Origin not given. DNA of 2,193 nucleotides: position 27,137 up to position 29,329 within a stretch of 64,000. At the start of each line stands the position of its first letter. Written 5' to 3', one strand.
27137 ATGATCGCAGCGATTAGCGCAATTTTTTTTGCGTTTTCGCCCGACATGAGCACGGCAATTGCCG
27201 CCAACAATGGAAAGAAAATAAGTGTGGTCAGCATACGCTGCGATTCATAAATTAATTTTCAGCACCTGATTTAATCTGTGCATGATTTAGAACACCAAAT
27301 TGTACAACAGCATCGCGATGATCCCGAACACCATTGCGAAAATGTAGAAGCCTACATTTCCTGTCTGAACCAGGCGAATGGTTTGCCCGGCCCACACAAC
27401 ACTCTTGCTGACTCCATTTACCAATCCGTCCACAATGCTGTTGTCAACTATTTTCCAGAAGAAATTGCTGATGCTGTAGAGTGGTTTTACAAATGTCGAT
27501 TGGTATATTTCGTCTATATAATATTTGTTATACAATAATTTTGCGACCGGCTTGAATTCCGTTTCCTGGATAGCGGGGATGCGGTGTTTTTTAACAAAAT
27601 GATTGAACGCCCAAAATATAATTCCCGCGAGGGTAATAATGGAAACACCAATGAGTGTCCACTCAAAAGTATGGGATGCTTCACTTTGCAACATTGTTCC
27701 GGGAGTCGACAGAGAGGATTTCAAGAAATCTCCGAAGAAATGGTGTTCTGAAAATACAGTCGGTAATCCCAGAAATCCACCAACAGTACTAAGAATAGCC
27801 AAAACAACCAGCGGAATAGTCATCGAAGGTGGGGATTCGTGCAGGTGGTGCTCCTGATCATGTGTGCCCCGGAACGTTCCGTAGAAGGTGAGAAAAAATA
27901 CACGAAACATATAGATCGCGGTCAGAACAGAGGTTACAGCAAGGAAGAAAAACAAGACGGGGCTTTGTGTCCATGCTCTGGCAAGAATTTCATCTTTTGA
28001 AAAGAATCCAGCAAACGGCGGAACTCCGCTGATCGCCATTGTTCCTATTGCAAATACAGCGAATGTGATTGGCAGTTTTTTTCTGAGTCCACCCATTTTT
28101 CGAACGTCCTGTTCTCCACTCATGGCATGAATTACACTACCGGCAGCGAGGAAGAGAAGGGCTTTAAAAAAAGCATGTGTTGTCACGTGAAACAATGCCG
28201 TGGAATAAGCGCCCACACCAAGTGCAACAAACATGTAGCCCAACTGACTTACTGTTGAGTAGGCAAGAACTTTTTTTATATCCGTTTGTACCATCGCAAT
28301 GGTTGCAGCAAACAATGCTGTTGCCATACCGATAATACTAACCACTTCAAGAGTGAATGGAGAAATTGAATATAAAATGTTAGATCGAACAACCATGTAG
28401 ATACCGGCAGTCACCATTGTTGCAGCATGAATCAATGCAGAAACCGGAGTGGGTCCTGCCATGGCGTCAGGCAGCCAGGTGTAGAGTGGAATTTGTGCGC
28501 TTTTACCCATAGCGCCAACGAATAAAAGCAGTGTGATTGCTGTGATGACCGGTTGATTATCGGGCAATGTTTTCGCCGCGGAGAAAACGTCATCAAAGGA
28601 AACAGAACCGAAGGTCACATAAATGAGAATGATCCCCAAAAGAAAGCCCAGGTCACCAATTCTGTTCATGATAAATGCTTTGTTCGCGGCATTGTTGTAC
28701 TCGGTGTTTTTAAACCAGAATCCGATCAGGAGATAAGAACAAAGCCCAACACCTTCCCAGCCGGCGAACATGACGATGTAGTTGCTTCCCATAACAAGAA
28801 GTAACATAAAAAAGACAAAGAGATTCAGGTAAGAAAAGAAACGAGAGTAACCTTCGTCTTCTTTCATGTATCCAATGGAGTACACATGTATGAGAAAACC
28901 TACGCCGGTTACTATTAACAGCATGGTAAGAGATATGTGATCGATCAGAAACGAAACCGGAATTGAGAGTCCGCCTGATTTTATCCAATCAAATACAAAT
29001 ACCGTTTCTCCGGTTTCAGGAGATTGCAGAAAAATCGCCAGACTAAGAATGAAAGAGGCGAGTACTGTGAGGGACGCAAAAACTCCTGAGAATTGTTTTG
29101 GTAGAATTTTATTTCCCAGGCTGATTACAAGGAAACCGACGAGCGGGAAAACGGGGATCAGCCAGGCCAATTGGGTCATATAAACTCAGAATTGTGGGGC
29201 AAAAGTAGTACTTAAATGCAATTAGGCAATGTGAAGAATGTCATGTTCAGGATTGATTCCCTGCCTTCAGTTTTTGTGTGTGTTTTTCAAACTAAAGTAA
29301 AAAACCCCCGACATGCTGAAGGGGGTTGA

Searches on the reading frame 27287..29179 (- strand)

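Call 100: search_protein_families(library=pfam, proteins=[window:27287-29179:-], max_evalue=0.00001)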
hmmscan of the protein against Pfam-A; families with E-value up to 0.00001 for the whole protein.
window:27287-29179:- (630 aa): 3 families
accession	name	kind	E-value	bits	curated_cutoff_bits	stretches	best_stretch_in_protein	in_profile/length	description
PF00361.26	Proton_antipo_M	-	7.3e-91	304.8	21.5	1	133-420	3-294/294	NADH:quinone oxidoreductase/Mrp antiporter, TM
PF00662.26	Proton_antipo_N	-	1.3e-23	83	24.5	1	65-115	1-51/51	NADH-Ubiquinone oxidoreductase (complex I), chain 5 N-terminus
PF01010.25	Proton_antipo_C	-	1.2e-06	28.7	26.8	0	443-572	90-237/243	NADH-dehyrogenase subunit F, TMs, (complex I) C-terminus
